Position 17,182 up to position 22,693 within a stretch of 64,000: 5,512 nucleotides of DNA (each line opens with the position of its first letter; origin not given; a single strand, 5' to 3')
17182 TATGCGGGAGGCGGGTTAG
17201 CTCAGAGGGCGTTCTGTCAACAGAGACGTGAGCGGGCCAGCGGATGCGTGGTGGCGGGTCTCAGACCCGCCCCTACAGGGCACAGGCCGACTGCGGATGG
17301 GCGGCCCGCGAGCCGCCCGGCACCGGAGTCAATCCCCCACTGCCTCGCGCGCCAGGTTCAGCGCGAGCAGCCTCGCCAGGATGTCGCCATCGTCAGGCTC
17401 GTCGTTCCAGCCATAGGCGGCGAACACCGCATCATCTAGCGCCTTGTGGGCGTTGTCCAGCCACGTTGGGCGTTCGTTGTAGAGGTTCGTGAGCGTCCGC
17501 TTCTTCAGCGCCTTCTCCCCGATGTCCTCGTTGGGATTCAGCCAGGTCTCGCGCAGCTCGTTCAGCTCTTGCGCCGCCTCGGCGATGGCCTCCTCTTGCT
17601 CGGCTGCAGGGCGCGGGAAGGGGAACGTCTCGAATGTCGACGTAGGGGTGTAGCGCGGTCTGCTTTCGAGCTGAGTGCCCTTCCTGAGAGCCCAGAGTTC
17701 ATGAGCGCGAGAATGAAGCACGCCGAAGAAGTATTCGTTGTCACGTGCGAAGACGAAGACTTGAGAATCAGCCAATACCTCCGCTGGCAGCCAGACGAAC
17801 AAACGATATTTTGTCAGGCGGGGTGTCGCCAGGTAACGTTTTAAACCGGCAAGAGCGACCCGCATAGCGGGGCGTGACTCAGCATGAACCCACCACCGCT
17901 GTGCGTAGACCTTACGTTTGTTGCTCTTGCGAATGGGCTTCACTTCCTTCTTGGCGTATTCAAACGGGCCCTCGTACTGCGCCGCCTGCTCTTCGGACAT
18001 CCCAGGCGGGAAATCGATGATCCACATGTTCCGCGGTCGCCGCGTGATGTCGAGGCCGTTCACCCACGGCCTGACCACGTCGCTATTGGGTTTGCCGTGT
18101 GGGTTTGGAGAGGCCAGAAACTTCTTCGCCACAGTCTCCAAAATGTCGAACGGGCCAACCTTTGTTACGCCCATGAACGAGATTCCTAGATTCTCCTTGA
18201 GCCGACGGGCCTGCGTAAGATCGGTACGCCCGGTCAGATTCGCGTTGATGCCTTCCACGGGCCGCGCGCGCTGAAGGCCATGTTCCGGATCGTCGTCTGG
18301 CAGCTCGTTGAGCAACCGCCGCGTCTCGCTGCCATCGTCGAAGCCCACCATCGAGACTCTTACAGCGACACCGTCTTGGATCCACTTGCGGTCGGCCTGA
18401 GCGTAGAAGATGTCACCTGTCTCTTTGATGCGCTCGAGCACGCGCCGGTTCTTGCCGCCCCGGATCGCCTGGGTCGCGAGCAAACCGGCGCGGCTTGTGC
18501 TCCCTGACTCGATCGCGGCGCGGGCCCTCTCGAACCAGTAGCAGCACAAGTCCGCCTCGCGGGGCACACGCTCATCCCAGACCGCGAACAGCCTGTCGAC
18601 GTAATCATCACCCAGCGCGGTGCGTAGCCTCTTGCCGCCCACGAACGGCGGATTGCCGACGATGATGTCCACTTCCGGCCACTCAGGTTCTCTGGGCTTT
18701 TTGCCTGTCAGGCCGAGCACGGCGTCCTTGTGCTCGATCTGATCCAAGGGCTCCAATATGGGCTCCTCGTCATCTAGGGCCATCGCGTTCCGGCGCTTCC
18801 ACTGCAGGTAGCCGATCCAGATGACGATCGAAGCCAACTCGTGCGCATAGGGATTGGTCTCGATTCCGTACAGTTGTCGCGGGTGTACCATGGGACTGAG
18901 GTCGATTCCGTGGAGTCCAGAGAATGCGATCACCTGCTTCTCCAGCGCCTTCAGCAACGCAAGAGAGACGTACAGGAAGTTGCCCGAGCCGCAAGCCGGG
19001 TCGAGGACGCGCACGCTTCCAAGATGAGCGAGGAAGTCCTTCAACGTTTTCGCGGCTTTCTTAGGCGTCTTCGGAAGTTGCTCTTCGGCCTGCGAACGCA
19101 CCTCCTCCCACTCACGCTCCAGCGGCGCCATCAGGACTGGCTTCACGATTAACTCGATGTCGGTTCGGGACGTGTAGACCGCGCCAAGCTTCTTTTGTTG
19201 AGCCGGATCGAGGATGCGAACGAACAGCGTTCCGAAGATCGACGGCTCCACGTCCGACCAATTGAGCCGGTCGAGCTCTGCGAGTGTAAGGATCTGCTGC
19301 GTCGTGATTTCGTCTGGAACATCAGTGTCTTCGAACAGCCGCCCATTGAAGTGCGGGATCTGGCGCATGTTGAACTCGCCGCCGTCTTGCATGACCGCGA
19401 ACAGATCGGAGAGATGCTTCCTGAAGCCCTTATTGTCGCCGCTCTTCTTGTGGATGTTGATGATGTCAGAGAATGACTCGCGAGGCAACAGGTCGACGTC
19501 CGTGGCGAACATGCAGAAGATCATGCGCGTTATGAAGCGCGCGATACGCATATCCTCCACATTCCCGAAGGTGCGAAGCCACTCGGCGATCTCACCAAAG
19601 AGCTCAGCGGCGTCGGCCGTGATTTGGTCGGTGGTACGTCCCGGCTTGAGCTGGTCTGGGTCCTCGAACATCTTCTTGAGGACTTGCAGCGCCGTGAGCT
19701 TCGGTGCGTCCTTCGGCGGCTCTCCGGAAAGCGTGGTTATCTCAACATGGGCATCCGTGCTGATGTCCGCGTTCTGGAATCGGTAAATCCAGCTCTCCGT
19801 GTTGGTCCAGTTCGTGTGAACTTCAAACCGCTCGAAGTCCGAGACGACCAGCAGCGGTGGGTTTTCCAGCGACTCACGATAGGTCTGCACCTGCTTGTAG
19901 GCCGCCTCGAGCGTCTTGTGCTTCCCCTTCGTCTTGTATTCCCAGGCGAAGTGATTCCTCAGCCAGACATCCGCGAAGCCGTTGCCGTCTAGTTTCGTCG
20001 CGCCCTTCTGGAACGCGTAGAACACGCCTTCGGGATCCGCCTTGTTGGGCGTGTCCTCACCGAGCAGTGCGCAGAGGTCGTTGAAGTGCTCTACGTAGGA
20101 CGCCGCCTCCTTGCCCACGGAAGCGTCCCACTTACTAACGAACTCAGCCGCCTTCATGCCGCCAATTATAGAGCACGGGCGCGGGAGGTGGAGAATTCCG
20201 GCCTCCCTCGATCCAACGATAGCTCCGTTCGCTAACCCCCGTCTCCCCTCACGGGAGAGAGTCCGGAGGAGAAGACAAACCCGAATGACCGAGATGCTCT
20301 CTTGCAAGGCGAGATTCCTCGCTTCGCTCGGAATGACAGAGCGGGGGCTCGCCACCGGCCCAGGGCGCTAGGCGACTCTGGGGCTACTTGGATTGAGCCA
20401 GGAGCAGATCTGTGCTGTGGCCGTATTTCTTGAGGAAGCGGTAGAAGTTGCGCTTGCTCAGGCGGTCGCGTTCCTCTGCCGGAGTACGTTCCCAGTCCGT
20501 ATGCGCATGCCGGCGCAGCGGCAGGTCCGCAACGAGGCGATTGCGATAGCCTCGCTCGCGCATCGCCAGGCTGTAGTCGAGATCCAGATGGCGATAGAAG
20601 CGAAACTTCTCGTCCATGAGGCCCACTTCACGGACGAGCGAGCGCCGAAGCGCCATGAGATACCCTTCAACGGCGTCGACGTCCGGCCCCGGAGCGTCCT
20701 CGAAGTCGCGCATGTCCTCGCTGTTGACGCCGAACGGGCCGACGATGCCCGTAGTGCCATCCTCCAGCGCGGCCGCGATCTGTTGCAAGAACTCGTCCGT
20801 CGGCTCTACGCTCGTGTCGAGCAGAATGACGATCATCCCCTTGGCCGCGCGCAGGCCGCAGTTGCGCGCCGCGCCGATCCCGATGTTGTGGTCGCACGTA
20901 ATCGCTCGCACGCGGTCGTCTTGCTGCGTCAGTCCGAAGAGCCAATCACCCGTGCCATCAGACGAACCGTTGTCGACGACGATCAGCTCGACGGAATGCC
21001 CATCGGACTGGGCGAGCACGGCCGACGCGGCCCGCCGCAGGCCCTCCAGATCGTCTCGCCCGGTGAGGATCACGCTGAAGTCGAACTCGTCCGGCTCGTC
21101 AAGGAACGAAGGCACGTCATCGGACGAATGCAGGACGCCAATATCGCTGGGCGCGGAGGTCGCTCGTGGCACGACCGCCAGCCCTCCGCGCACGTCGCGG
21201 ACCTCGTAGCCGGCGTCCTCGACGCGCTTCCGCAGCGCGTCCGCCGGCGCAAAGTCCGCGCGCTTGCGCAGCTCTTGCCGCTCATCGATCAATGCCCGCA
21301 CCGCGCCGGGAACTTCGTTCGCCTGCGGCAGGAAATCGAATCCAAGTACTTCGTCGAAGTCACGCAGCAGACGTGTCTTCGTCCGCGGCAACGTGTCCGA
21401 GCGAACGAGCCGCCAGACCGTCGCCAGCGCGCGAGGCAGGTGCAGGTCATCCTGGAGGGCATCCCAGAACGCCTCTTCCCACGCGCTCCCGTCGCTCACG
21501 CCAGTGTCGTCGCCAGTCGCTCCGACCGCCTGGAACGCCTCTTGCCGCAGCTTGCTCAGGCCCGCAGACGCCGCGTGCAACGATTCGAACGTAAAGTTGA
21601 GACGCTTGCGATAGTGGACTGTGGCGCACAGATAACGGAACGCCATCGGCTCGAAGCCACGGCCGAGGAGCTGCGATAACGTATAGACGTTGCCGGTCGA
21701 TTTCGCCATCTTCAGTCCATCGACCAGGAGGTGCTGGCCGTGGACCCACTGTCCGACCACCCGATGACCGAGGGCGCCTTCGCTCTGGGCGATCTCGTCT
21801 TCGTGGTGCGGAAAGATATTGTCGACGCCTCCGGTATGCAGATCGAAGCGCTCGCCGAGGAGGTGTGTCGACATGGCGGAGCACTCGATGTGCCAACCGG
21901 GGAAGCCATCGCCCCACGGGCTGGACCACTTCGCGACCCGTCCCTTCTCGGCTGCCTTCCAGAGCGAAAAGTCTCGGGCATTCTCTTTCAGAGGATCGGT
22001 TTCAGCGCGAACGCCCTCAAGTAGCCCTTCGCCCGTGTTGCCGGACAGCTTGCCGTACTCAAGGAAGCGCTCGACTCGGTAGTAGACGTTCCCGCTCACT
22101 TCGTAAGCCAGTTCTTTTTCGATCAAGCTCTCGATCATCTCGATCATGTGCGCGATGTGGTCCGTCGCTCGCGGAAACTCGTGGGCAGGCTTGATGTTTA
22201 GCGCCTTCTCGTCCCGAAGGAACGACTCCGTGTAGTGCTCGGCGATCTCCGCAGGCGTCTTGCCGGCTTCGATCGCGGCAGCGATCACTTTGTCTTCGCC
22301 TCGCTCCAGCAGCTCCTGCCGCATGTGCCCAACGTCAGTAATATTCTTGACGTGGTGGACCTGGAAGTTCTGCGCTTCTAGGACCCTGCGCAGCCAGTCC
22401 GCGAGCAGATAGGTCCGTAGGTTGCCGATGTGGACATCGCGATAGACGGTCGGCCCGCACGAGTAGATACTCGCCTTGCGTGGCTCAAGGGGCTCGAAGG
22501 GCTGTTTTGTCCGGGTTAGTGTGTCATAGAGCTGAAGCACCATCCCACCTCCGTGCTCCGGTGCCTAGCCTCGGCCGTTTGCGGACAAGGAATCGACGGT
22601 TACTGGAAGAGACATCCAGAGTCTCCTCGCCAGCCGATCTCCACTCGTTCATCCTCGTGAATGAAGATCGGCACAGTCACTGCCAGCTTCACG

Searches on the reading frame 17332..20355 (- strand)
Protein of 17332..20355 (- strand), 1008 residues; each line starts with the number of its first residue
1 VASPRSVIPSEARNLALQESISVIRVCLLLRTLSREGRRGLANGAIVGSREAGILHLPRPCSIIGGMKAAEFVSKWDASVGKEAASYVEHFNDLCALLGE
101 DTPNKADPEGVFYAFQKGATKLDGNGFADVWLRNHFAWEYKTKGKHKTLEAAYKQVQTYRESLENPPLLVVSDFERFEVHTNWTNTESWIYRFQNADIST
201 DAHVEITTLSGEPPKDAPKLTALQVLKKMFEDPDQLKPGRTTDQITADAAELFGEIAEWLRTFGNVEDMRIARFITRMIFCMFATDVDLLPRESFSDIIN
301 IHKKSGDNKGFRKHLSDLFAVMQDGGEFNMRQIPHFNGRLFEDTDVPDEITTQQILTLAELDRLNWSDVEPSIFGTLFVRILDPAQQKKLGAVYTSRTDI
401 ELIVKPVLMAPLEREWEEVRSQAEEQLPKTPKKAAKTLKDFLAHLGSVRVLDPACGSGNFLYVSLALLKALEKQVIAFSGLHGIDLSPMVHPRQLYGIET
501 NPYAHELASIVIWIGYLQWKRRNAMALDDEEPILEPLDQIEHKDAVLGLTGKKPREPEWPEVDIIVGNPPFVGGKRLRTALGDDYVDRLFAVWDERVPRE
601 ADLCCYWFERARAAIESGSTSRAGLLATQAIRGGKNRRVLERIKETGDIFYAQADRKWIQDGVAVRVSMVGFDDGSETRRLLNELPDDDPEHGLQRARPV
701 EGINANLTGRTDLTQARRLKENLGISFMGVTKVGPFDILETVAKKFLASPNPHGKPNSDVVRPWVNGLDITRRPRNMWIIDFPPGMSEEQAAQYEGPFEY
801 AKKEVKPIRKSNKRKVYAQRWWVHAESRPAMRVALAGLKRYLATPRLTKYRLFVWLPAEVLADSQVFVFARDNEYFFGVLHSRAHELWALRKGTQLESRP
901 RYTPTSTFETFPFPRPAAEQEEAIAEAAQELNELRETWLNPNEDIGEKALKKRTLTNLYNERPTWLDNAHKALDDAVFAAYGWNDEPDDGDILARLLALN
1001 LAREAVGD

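Call 80: search_protein_families(library=pfam, proteins=[window:17332-20355:-], max_evalue=0.00001)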
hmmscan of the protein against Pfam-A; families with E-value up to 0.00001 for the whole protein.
window:17332-20355:- (1008 aa): 4 families
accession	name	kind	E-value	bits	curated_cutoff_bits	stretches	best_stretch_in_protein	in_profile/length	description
PF20473.4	MmeI_Mtase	-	6.1e-27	94.9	27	1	433-681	6-257/259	MmeI, DNA-methyltransferase domain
PF20465.4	MmeI_hel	-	6.7e-15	56.1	27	1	271-341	3-75/75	MmeI, helicase spacer domain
PF20464.3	MmeI_N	-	1.8e-09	38.6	27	1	67-261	1-179/181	MmeI, N-terminal domain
PF20466.3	MmeI_TRD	-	4.7e-08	33.1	27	1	849-915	140-206/207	MmeI, target recognition domain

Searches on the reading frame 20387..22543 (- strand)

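Call 80: search_protein_families(library=pfam, proteins=[window:20387-22543:-], max_evalue=0.00001)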
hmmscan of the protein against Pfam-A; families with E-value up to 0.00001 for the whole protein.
window:20387-22543:- (719 aa): 5 families
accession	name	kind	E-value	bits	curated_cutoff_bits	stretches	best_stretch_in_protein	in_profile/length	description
PF01406.26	tRNA-synt_1e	-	1.8e-94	317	27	1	16-325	2-299/301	tRNA synthetases class I (C) catalytic domain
PF00535.33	Glycos_transf_2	-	1e-20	74.8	23.3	1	499-612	10-123/168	Glycosyl transferase family 2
PF09334.17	tRNA-synt_1g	-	6.4e-09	35.5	20.1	0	35-158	12-125/391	tRNA synthetases class I (M)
PF13641.12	Glyco_tranf_2_3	-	2.6e-06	28.1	27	0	489-602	3-120/230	Glycosyltransferase like family 2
PF01921.24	tRNA-synt_1f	-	5.2e-06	26.1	27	0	276-337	280-340/360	tRNA synthetases class I (K)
